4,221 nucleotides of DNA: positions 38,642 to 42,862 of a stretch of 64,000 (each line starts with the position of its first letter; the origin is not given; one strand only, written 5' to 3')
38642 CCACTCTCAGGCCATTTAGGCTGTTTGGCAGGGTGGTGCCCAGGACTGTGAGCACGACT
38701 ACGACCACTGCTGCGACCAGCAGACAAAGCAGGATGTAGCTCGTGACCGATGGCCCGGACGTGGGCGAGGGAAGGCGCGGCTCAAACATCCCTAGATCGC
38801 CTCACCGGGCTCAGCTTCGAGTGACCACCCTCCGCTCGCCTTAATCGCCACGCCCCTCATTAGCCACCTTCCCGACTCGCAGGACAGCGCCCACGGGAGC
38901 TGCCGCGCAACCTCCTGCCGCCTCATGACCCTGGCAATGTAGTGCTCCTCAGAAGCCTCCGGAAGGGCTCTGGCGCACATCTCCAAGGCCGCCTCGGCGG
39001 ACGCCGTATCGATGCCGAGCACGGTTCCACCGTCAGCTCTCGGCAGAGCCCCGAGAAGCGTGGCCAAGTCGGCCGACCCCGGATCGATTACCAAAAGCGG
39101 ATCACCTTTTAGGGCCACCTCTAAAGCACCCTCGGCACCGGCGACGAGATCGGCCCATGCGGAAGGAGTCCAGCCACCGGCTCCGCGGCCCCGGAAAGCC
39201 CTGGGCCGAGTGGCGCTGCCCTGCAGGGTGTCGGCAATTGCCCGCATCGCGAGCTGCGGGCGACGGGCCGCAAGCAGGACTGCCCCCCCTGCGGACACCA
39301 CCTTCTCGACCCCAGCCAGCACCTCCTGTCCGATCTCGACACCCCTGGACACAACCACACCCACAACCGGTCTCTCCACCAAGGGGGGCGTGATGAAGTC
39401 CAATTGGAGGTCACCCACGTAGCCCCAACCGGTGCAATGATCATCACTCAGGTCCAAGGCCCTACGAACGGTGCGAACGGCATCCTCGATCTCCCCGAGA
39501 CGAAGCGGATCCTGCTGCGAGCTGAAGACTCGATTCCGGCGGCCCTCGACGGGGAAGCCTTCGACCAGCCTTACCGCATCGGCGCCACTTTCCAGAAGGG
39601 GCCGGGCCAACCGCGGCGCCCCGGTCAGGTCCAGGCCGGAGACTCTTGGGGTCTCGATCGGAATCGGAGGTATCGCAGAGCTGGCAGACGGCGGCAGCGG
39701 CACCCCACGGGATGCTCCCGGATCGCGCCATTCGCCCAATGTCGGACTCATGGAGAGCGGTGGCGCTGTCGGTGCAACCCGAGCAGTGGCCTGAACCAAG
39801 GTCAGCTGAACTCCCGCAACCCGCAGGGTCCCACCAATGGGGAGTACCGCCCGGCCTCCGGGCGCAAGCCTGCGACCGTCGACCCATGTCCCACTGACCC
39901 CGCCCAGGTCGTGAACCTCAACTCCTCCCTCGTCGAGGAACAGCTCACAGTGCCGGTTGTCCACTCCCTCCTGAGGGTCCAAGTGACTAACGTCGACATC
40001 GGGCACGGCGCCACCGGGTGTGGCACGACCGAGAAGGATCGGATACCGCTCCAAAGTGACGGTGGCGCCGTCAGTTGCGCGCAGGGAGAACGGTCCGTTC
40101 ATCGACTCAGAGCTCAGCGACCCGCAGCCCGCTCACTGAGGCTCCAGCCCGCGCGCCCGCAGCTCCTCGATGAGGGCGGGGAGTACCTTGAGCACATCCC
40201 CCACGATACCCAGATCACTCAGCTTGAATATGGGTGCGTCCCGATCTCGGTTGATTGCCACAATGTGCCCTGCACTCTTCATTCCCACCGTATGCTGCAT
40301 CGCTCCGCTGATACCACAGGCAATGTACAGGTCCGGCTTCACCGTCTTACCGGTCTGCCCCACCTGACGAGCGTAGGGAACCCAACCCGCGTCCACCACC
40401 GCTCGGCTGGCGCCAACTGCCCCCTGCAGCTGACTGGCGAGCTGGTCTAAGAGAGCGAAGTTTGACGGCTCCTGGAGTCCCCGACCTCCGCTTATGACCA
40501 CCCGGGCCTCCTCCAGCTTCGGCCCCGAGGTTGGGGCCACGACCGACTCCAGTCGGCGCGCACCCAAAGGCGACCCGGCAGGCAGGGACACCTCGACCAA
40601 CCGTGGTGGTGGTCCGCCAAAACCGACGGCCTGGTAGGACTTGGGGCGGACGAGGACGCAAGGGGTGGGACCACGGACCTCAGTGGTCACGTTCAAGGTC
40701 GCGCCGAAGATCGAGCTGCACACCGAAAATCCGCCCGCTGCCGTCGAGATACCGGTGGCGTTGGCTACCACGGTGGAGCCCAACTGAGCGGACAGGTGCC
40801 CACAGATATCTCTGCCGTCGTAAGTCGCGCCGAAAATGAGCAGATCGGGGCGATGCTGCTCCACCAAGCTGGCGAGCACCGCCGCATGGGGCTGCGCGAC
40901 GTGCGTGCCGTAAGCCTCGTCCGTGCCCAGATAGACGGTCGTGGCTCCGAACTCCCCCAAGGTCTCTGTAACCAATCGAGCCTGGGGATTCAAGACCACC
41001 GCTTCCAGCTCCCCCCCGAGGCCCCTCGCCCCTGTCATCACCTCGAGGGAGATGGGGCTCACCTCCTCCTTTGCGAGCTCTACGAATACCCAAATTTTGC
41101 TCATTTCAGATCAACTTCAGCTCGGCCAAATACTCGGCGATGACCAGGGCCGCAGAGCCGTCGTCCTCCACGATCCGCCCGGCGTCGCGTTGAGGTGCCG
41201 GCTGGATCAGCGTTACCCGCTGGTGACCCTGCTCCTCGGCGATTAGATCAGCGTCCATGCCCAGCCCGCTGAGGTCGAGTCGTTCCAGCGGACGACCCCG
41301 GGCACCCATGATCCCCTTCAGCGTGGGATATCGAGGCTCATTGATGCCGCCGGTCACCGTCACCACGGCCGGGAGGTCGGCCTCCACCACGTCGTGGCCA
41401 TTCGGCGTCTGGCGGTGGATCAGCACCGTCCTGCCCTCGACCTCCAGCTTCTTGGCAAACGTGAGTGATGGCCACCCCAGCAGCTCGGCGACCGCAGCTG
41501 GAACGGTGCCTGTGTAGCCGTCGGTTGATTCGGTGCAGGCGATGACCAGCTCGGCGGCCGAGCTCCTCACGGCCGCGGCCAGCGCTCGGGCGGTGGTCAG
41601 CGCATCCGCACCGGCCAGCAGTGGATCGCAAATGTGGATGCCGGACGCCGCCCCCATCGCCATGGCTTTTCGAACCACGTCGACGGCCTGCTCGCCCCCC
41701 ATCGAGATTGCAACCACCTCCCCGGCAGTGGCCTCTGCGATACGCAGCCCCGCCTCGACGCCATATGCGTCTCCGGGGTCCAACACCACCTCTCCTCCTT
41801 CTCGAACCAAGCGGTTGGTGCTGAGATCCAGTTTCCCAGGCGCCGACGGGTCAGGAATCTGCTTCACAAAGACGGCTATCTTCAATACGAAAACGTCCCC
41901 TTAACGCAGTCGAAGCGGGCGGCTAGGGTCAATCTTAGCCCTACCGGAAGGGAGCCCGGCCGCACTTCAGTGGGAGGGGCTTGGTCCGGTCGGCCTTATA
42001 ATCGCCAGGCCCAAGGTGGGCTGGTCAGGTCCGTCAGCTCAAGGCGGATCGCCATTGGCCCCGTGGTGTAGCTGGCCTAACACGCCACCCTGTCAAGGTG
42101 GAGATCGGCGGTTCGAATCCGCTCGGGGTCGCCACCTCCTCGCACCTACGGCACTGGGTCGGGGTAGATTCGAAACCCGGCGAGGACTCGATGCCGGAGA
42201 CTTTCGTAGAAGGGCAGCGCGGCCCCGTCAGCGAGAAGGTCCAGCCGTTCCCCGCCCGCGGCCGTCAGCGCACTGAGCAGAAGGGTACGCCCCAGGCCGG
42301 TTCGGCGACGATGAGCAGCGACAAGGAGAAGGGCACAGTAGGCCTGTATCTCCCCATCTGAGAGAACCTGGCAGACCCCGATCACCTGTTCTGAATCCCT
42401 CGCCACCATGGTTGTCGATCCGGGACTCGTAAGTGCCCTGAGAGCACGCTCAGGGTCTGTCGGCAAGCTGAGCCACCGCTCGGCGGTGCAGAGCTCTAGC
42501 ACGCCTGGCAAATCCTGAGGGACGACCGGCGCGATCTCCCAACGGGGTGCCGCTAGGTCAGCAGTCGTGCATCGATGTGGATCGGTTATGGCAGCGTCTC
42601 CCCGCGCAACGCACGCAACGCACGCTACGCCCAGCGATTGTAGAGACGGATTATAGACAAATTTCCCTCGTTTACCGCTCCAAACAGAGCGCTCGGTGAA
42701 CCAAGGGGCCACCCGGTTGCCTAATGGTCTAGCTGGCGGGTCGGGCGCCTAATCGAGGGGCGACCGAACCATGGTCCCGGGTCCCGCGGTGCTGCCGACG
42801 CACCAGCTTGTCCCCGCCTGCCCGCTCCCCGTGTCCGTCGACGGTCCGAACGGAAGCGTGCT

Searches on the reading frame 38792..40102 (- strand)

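Call 76: search_protein_families(library=pfam, proteins=[window:38792-40102:-], max_evalue=0.001)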
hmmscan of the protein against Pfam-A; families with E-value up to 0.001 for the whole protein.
window:38792-40102:- (436 aa): 1 family
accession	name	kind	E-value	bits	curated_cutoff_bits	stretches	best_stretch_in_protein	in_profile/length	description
PF00498.31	FHA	-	1e-08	35.9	20.7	1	23-94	2-65/67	FHA domain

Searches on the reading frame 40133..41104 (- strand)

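Call 76: search_protein_families(library=pfam, proteins=[window:40133-41104:-], max_evalue=0.001)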
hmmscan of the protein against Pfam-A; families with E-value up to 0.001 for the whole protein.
window:40133-41104:- (323 aa): 2 families
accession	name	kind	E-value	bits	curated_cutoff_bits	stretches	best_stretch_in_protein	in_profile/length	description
PF00766.25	ETF_alpha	-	2.3e-37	127.3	27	1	196-276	1-81/81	Electron transfer flavoprotein FAD-binding domain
PF01012.27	ETF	-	1.4e-23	84.1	26.7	1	4-159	1-162/181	Electron transfer flavoprotein domain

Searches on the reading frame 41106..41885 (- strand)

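Call 76: search_protein_families(library=pfam, proteins=[window:41106-41885:-], max_evalue=0.001)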
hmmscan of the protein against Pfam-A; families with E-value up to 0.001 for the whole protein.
window:41106-41885:- (259 aa): 1 family
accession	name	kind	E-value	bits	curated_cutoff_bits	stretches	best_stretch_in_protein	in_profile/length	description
PF01012.27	ETF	-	5e-38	131.1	26.7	1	26-206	4-179/181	Electron transfer flavoprotein domain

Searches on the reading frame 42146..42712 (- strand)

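Call 3: search_protein_families(library=pfam, proteins=[window:42146-42712:-], max_evalue=0.01)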
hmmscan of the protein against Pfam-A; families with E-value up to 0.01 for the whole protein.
window:42146-42712:- (188 aa): 3 families
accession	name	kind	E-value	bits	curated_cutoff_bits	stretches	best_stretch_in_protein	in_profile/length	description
PF13508.13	Acetyltransf_7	-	8.3e-08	33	27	1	98-172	2-80/84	Acetyltransferase (GNAT) domain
PF00583.31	Acetyltransf_1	-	1e-06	29.5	20.7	1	80-171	16-113/116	Acetyltransferase (GNAT) family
PF13673.13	Acetyltransf_10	-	1.1e-06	29.1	23.6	1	88-172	20-105/128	Acetyltransferase (GNAT) domain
